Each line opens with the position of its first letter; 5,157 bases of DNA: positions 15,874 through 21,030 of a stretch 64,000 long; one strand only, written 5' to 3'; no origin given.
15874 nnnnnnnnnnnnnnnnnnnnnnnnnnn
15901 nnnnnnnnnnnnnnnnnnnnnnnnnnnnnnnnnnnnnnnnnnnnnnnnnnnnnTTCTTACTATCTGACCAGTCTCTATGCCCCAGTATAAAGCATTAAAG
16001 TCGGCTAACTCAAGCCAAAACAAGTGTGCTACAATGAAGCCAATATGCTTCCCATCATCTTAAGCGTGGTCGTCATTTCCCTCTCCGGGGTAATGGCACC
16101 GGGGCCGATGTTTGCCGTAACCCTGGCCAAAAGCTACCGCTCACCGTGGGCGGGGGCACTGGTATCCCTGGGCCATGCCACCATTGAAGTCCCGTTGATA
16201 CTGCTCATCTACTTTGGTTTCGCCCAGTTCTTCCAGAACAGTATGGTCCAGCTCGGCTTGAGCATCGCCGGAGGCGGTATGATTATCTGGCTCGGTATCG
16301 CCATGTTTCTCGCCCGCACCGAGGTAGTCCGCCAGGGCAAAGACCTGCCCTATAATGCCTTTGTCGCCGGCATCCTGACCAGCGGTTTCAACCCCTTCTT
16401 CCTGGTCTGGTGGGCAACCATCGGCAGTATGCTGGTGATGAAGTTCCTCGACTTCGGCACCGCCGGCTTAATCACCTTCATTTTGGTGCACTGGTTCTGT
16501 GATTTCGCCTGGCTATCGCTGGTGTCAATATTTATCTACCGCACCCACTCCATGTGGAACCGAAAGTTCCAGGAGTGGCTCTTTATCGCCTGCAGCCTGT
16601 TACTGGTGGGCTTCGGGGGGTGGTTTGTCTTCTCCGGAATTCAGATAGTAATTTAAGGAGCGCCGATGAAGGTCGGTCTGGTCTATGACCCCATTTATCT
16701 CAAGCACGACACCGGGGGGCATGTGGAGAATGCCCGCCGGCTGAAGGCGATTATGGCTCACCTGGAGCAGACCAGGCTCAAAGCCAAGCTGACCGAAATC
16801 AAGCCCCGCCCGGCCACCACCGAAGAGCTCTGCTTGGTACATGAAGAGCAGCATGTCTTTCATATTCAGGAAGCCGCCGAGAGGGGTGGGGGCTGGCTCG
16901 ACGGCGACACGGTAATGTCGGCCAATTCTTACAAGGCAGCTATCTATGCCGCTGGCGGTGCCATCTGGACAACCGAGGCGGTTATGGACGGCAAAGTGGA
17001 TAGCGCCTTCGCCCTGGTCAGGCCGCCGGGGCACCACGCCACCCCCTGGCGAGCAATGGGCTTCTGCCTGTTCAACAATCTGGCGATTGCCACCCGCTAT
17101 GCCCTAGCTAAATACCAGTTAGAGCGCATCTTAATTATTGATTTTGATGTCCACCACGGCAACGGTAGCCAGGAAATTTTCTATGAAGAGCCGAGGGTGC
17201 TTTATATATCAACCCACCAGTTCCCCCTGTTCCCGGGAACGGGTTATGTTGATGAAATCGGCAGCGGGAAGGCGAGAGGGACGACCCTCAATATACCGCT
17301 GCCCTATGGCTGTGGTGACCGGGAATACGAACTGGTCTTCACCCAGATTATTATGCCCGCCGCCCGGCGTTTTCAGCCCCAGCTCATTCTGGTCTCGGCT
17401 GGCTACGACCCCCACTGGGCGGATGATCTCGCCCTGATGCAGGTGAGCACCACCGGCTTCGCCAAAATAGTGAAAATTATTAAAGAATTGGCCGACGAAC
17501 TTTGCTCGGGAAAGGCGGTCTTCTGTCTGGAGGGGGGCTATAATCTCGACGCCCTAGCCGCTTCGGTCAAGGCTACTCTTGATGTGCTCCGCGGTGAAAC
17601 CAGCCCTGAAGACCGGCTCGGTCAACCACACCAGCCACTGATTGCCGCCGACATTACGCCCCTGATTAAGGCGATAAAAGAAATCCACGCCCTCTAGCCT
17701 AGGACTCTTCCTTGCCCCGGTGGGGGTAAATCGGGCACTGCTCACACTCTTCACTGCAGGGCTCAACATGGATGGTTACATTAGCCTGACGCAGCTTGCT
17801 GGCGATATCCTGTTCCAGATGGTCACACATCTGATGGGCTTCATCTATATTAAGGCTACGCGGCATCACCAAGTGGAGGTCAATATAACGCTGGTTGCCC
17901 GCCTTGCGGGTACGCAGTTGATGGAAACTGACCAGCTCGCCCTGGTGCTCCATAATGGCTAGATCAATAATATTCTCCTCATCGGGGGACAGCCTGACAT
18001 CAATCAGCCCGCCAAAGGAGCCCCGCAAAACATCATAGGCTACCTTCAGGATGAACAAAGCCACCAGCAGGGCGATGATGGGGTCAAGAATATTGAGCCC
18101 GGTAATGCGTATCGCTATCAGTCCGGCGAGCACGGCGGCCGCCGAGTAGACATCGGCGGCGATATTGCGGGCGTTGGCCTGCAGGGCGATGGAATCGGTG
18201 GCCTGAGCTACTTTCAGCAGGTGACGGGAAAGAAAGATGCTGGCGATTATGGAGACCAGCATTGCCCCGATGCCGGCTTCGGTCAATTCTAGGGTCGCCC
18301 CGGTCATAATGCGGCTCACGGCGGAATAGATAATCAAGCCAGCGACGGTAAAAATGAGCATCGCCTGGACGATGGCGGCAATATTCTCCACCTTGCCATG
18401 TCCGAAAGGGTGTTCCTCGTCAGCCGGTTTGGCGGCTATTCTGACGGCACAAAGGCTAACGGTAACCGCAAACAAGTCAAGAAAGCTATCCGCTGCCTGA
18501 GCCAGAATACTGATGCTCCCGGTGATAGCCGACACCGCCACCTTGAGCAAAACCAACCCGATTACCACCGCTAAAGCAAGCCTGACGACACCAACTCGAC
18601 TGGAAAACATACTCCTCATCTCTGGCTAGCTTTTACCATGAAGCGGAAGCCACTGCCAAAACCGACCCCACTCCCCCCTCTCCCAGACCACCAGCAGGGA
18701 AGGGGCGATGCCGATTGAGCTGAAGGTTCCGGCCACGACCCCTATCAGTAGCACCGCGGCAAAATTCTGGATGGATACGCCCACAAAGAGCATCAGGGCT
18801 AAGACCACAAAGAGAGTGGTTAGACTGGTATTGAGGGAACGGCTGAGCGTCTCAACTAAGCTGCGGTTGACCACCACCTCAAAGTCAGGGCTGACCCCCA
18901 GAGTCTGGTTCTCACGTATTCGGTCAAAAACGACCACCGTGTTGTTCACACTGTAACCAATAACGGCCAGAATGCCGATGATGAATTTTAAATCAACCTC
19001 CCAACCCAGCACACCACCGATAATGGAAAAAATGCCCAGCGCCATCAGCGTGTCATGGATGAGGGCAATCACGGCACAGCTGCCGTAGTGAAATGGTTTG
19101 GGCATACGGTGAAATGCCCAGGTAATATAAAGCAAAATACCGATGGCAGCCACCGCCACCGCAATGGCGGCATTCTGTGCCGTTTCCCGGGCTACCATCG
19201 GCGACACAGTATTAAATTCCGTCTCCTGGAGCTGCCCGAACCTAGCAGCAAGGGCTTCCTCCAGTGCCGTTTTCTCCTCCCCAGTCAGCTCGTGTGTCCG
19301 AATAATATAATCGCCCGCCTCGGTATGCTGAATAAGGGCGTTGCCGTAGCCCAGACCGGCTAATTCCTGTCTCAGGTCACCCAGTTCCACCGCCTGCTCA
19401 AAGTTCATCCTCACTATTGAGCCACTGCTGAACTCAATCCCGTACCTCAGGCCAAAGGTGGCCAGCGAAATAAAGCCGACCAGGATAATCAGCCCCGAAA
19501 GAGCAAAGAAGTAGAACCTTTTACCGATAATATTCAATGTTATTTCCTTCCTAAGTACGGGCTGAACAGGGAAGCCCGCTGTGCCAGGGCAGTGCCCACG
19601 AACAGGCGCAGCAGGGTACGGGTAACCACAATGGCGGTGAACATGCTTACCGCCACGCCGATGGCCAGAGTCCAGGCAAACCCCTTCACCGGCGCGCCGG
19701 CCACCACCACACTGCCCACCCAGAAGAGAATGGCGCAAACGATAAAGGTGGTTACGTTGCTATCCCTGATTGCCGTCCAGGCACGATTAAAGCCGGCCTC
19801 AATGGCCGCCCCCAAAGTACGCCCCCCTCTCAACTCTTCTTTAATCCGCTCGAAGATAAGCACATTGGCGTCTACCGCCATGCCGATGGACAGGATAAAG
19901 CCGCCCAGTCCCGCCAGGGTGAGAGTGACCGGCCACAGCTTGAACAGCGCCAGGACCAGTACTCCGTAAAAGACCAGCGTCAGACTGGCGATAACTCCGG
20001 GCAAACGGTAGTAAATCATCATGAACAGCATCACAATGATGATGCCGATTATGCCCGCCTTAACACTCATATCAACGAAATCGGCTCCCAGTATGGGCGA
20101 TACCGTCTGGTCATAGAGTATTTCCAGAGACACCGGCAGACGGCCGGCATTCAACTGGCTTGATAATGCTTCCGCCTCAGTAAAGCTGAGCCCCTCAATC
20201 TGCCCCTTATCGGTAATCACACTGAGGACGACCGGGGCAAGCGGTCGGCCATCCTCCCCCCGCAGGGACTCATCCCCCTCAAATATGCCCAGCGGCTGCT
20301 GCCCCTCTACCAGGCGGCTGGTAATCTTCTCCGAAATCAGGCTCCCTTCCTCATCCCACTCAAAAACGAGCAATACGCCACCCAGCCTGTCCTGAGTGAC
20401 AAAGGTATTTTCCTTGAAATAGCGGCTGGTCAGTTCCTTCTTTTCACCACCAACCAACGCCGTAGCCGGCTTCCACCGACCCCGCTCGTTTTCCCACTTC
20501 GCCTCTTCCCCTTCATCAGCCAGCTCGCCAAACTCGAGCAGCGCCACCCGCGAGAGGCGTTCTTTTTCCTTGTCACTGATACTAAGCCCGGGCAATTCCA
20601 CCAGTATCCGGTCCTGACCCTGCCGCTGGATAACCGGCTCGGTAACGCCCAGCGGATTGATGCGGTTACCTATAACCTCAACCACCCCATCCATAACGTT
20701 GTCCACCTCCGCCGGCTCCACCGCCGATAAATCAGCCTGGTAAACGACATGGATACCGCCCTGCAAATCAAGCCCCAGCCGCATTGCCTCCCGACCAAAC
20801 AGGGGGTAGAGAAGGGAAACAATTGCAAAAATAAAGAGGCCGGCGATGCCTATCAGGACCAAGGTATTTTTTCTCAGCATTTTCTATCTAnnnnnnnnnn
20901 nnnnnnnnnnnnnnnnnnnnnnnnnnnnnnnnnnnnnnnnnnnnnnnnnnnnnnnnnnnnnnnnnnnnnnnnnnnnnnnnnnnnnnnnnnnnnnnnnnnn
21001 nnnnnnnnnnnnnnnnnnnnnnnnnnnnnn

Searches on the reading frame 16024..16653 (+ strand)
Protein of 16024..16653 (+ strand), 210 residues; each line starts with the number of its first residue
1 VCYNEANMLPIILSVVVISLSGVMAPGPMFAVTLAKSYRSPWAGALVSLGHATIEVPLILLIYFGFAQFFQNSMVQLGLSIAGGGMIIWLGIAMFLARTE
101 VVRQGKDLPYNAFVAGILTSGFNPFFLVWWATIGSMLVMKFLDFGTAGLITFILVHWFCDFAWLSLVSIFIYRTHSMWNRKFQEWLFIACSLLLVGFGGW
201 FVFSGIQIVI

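Call 19: search_protein_families(library=ncbifam, proteins=[window:16024-16653:+], max_evalue=0.00001)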
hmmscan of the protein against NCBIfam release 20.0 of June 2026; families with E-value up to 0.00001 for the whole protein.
window:16024-16653:+ (210 aa): 1 family
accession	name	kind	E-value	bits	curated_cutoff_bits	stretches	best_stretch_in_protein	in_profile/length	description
TIGR00949.1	2A76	subfamily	4.1e-10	39.7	183.95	1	26-198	2-182/185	homoserine/threonine efflux transporter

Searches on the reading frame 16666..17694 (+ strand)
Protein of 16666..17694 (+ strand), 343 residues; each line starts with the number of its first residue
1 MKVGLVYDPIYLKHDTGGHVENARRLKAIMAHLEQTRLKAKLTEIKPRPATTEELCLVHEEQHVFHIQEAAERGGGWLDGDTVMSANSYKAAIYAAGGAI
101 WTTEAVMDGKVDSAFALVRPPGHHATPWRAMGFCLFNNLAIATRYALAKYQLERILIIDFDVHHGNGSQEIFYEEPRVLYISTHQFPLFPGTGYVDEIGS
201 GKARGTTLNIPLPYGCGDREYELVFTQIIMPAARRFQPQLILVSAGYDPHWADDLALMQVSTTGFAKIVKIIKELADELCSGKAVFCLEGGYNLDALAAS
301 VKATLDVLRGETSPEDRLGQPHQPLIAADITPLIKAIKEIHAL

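Call 19: search_protein_families(library=ncbifam, proteins=[window:16666-17694:+], max_evalue=0.00001)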
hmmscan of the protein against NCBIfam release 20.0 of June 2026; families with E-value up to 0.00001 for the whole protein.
window:16666-17694:+ (343 aa): 0 families

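Call 27: search_protein_families(library=pfam, proteins=[window:16666-17694:+], max_evalue=0.001)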
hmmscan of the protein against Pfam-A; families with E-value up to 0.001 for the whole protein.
window:16666-17694:+ (343 aa): 1 family
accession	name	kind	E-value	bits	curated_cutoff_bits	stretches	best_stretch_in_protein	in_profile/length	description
PF00850.24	Hist_deacetyl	-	3.4e-99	332.4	27.9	1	19-307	1-297/298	Histone deacetylase domain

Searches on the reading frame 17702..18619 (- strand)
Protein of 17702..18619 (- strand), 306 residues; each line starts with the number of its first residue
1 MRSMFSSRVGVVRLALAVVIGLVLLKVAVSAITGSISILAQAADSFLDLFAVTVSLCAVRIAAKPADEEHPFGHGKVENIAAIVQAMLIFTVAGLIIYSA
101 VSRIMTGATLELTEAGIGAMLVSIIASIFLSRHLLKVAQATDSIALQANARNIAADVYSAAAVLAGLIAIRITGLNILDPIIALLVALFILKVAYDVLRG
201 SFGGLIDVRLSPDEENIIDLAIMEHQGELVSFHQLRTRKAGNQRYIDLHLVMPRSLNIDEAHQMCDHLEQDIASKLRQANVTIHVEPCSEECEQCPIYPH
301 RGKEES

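Call 19: search_protein_families(library=ncbifam, proteins=[window:17702-18619:-], max_evalue=0.00001)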
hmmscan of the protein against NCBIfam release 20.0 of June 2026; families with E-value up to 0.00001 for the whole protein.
window:17702-18619:- (306 aa): 10 families
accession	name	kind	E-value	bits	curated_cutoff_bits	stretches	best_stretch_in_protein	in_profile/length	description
TIGR01297.1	CDF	superfamily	9.7e-64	215.4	82.35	1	12-289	5-284/285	cation diffusion facilitator family transporter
NF052621.1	MngEfTpMntE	equivalog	4.2e-62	210.2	500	1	15-288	9-282/293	manganese efflux transporter MntE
NF050169.1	CatEfflxFieF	equivalog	4.5e-55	186.8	420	1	14-287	10-281/282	cation efflux pump FieF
NF007064.0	PRK09509.1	equivalog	3.2e-52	177.4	447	1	15-289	16-288/300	CDF family cation-efflux transporter FieF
NF033616.1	CDF_MamB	equivalog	3.4e-42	144.9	350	1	10-285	7-281/284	magnetosome biogenesis CDF transporter MamB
NF033615.1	CDF_MamM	equivalog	1.3e-40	139.5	350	1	13-287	13-288/290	magnetosome biogenesis CDF transporter MamM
NF052602.1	Zn_efflux_Cdf31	equivalog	2e-37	129.2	460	1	9-293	9-295/299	CDF family zinc efflux transporter Cdf31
NF040994.1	MamV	equivalog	1.6e-30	106.4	500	1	12-279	14-278/319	CDF transporter MamV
NF002923.0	PRK03557.1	equivalog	1.9e-24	86.5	408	1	13-292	22-299/313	CDF family zinc transporter ZitB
NF033827.1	CDF_efflux_DmeF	equivalog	9.7e-10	38.3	250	0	16-129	22-139/309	CDF family Co(II)/Ni(II) efflux transporter DmeF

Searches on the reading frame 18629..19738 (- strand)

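Call 19: search_protein_families(library=ncbifam, proteins=[window:18629-19738:-], max_evalue=0.00001)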
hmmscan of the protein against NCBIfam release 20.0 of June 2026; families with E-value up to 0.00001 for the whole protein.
window:18629-19738:- (370 aa): 20 families
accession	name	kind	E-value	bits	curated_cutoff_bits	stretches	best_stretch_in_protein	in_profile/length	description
TIGR00966.2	transloc_SecF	equivalog_domain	8.8e-79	264.9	160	1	69-352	2-279/279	protein translocase subunit SecF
NF009583.0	PRK13024.1-3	subfamily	6.8e-70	236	721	1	65-354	454-735/755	protein translocase subunit SecDF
NF009581.0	PRK13024.1-1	equivalog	1.4e-62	211.9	1058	1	67-354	448-731/752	protein translocase subunit SecDF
NF009585.0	PRK13024.1-5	equivalog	3.8e-57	194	1037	2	174-351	801-976/993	protein translocase subunit SecDF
NF009584.0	PRK13024.1-4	equivalog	1.1e-55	189.3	1171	1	73-351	456-730/759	protein translocase subunit SecDF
NF011315.0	PRK14726.1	equivalog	6e-50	170.2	1249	1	64-354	543-829/855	protein translocase subunit SecDF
TIGR00916.1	2A0604s01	subfamily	1.1e-40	139.6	148.6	1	151-342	49-231/231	SecD/SecF family protein translocase subunit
NF009540.0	PRK12911.1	equivalog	3.2e-31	107.6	1878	1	174-354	1220-1396/1403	bifunctional preprotein translocase subunit SecD/SecF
NF009582.0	PRK13024.1-2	equivalog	4.4e-30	104.3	723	1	146-353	622-825/859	protein translocase subunit SecDF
NF009580.0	PRK13023.1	equivalog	2.5e-29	102.1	1153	1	82-351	481-749/775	protein translocase subunit SecDF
TIGR01129.1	secD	equivalog_domain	1.1e-14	54.5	244.4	1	169-345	229-393/397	protein translocase subunit SecD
NF006218.0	PRK08343.1-4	subfamily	7.2e-13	48.1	383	1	170-339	222-375/392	preprotein translocase subunit SecD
NF046001.1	SecDF_plasm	equivalog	5.4e-12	44.6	500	1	151-349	644-843/878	protein translocase subunit SecDF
NF041305.1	SecF_Halo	equivalog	5.5e-11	42.3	420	1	82-339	30-270/289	protein translocase subunit SecF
NF009545.0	PRK12933.1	equivalog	2.9e-10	39.3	728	1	174-349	426-590/604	protein translocase subunit SecD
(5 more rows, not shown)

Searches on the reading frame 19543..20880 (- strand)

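Call 19: search_protein_families(library=ncbifam, proteins=[window:19543-20880:-], max_evalue=0.00001)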
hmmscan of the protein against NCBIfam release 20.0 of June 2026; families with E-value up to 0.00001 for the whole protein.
window:19543-20880:- (446 aa): 20 families
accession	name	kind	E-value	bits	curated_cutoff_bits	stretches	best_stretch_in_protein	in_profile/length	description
TIGR01129.1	secD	equivalog_domain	2.1e-101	339.9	244.4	1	35-424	1-397/397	protein translocase subunit SecD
NF009583.0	PRK13024.1-3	subfamily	1.1e-99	334.5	721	1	11-429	15-433/755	protein translocase subunit SecDF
NF011315.0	PRK14726.1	equivalog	2.4e-72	244.3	1249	1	64-430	164-527/855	protein translocase subunit SecDF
NF009585.0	PRK13024.1-5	equivalog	3.7e-66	223.8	1037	2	215-427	438-647/993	protein translocase subunit SecDF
NF009584.0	PRK13024.1-4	equivalog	5.7e-66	223.3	1171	2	233-438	223-424/759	protein translocase subunit SecDF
NF009581.0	PRK13024.1-1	equivalog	2.7e-65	220.9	1058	2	227-432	214-415/752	protein translocase subunit SecDF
NF009545.0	PRK12933.1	equivalog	3.9e-57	194.1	728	1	66-431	235-597/604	protein translocase subunit SecD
TIGR00916.1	2A0604s01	subfamily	4.6e-55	186.7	148.6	1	216-417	33-231/231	SecD/SecF family protein translocase subunit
NF009540.0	PRK12911.1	equivalog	3.4e-45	153.9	1878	1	217-429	855-1063/1403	bifunctional preprotein translocase subunit SecD/SecF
NF009580.0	PRK13023.1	equivalog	2.3e-41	141.9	1153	1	222-432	246-452/775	protein translocase subunit SecDF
NF009582.0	PRK13024.1-2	equivalog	2.2e-28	98.7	723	1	231-433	296-493/859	protein translocase subunit SecDF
NF006218.0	PRK08343.1-4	subfamily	2.9e-25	88.9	383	2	234-419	204-380/392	preprotein translocase subunit SecD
NF046001.1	SecDF_plasm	equivalog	1.5e-24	86.2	500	1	234-431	316-507/878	protein translocase subunit SecDF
NF006216.0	PRK08343.1-2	equivalog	1e-21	77.4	519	1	210-415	288-489/506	preprotein translocase subunit SecD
TIGR00966.2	transloc_SecF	equivalog_domain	4.4e-21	75.6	160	1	235-424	93-276/279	protein translocase subunit SecF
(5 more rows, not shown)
